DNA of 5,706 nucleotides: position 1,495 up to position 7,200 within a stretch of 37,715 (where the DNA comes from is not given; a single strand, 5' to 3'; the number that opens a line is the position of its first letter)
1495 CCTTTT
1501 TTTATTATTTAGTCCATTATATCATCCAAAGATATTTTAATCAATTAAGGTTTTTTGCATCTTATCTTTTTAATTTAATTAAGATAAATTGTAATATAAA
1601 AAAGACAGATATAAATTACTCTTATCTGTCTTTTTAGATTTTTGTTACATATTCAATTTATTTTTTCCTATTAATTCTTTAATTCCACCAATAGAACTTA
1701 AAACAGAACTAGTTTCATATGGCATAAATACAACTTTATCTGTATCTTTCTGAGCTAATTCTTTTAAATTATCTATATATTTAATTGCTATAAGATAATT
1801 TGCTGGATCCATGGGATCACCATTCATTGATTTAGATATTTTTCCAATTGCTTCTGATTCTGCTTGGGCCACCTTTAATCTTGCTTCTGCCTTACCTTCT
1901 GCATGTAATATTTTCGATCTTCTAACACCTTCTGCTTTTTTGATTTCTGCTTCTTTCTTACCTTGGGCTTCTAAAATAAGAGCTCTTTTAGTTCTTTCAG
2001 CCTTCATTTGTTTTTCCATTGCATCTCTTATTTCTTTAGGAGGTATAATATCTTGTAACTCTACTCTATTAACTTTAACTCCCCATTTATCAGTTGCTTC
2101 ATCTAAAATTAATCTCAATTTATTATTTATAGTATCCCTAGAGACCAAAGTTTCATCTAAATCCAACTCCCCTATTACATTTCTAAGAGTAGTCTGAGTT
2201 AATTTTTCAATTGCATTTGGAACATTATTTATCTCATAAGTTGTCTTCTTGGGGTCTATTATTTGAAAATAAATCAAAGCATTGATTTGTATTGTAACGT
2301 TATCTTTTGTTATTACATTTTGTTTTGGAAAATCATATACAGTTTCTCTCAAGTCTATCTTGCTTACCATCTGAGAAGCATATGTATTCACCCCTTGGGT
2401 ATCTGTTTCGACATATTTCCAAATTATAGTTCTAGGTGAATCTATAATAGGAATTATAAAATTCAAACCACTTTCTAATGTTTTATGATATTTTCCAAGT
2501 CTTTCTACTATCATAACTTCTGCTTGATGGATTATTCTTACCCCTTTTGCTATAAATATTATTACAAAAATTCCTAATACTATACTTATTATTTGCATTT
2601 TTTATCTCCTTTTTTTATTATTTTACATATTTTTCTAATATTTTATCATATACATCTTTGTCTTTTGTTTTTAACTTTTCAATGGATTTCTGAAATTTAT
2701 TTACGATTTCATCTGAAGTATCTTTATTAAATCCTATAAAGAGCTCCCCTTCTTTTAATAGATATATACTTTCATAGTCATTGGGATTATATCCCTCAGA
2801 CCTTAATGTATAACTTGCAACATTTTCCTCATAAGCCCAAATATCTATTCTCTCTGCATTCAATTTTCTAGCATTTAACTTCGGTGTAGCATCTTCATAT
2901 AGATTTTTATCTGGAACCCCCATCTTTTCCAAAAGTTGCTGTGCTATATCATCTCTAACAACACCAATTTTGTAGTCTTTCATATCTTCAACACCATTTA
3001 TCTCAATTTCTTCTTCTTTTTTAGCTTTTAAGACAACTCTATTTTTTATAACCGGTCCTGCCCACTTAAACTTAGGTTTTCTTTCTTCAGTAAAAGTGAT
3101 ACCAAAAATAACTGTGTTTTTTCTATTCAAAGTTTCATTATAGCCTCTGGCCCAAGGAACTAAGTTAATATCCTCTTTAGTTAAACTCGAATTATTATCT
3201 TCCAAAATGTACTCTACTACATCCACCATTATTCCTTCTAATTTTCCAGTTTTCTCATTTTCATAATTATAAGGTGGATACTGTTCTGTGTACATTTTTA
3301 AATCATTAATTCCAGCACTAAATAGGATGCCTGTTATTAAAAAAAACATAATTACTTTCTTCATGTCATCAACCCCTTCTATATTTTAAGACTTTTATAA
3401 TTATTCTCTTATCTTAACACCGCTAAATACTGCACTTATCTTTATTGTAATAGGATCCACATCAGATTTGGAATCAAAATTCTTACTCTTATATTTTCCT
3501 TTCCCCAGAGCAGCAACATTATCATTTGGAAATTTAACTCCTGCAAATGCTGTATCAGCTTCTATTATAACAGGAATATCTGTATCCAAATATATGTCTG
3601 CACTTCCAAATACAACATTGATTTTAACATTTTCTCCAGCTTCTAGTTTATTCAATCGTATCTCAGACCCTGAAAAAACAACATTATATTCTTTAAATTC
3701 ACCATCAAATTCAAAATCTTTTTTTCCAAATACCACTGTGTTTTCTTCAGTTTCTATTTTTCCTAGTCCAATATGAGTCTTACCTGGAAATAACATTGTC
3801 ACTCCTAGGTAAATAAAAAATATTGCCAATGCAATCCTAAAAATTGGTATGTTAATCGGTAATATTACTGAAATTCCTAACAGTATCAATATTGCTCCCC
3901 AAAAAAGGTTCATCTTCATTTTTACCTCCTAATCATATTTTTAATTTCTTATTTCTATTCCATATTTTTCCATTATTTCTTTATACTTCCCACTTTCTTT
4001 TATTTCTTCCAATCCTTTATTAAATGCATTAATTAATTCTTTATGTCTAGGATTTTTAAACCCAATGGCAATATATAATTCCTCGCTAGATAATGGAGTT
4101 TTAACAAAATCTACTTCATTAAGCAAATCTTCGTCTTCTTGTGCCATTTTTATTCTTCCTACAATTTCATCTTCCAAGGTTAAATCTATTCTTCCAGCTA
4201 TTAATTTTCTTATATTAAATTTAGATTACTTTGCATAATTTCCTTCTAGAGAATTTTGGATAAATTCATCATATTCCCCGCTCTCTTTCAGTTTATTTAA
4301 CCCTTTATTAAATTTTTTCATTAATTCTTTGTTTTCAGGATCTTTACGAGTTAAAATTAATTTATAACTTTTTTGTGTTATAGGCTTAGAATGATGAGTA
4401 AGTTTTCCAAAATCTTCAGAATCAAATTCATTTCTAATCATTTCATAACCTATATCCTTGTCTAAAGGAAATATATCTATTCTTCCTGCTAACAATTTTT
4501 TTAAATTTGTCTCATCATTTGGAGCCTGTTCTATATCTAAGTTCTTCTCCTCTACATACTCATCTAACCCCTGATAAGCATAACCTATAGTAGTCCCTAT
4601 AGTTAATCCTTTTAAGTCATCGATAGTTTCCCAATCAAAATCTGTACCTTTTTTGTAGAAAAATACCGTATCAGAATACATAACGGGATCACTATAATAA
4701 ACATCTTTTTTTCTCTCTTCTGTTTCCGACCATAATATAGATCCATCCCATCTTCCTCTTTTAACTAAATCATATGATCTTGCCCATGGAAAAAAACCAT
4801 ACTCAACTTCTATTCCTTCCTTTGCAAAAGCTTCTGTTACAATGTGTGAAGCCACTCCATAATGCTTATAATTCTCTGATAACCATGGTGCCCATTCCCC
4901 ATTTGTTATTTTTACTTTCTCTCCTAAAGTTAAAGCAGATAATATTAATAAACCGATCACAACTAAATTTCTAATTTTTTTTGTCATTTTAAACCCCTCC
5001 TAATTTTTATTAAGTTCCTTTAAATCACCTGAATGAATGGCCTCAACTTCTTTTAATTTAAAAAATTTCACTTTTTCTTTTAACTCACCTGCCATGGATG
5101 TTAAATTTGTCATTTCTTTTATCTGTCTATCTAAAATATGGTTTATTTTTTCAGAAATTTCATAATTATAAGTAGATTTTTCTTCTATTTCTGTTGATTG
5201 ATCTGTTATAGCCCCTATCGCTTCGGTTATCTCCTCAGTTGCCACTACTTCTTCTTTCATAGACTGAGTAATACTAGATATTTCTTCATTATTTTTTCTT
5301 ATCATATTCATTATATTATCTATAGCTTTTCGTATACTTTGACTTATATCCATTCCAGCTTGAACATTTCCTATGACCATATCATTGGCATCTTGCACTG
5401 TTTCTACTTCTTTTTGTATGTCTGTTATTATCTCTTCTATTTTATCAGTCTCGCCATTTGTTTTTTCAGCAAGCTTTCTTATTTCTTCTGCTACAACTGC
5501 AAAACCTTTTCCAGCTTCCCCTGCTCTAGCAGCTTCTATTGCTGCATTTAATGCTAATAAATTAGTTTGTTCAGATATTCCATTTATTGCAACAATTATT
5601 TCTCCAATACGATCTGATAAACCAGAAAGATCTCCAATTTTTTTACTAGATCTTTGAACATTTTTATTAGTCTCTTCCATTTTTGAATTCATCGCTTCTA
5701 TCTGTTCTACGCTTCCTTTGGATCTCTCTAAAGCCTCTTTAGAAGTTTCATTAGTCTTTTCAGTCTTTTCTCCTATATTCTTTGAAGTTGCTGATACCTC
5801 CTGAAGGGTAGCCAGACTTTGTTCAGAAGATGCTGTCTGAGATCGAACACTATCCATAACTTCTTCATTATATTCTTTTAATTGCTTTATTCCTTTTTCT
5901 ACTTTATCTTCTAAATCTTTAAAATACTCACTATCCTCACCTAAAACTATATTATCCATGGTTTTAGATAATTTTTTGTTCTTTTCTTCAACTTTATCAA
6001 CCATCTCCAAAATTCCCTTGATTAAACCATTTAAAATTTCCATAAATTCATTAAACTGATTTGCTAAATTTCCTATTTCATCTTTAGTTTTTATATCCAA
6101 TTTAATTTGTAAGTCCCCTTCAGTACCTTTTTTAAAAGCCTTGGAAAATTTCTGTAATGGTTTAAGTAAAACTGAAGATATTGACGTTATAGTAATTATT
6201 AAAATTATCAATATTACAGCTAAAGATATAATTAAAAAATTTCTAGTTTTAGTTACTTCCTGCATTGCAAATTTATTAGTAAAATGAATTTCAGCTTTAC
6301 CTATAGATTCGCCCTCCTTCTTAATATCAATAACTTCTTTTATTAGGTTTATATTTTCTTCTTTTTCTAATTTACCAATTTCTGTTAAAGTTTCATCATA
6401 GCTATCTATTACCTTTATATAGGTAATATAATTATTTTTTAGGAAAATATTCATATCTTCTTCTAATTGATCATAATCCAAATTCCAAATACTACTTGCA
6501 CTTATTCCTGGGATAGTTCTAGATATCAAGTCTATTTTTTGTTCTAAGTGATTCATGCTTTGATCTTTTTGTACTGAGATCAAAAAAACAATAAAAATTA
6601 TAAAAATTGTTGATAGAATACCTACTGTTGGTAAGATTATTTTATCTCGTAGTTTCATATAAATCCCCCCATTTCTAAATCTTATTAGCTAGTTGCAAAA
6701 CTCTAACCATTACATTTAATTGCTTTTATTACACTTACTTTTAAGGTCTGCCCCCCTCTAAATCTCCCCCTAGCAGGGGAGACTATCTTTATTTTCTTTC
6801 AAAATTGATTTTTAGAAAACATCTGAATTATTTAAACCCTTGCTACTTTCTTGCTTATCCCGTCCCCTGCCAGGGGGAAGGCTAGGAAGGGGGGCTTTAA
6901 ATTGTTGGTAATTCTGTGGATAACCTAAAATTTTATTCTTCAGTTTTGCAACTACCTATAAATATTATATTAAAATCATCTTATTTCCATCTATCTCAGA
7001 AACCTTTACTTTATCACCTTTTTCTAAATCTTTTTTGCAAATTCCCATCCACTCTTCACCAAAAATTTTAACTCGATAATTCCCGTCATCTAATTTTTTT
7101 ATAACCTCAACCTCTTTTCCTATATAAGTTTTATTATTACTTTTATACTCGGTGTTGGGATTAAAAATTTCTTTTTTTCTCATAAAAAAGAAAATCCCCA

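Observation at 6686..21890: Two members of an apparently undescribed MITE-like element family, in opposite orientation about 15 kb apart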

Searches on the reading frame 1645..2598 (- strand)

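Call 35: search_protein_families(library=pfam, proteins=[window:1645-2598:-], max_evalue=0.00001)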
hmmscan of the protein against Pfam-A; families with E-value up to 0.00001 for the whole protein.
window:1645-2598:- (317 aa): 1 family
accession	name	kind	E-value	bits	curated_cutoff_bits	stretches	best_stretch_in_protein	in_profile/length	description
PF01145.31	Band_7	-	7.5e-40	137.3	23.6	1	22-214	2-175/176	SPFH domain / Band 7 family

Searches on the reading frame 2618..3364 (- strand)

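Call 35: search_protein_families(library=pfam, proteins=[window:2618-3364:-], max_evalue=0.00001)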
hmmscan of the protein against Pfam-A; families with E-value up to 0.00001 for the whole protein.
window:2618-3364:- (248 aa): 1 family
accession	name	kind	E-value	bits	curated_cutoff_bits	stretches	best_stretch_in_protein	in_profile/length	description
PF00497.25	SBP_bac_3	-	1.1e-12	48.3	26.4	1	26-247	6-130/132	Bacterial extracellular solute-binding proteins, family 3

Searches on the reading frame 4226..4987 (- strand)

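Call 35: search_protein_families(library=pfam, proteins=[window:4226-4987:-], max_evalue=0.00001)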
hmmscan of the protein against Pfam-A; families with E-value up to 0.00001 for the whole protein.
window:4226-4987:- (253 aa): 1 family
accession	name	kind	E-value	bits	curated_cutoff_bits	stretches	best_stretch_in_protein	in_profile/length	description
PF00497.25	SBP_bac_3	-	9.7e-16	58.2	26.4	1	31-244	8-127/132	Bacterial extracellular solute-binding proteins, family 3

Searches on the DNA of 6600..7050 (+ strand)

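Call 9: search_rna_families(source=window, start=6600, end=7050, threshold=evalue, max_evalue=10)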
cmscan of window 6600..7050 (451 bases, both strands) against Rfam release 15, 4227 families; matches with E-value up to 10: 7.
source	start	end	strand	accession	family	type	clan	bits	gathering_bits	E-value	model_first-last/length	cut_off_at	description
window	6752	6893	-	RF03882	mir-4889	Gene; miRNA;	-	23.8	90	0.023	1-84/84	no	mir-4889 microRNA precursor family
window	6698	6909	+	RF03922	MIR2119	Gene; miRNA;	-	19.9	73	5.3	1-188/188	no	MIR2119 microRNA precursor family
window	6872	7025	-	RF01911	MIR2118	Gene; miRNA;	-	18.1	85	0.46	1-170/170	no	MIR2118 microRNA precursor family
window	6915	6972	-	RF02289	TtnuCD13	Gene; snRNA; snoRNA; CD-box;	-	17.8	75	2.7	1-63/63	no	Tetrahymena snoRNA TtnuCD13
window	6705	6790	+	RF00033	MicF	Gene; antisense;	-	16.5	79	9.3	1-94/94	no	MicF RNA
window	6935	6982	-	RF01174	snoU43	Gene; snRNA; snoRNA; CD-box;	-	16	45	7.8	1-79/79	no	Small nucleolar RNA U43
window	7010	7050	+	RF02181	ST7-AS2_1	Gene; lncRNA;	-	13.4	80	3.3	30-72/72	no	ST7 antisense RNA 2 conserved region 1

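Call 47: search_dna_similar(query=window:6660-6985:+, collection=plasmids, mode=distant, max_evalue=0.01)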
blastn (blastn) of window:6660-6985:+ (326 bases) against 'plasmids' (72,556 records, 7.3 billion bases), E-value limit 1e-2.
No match.
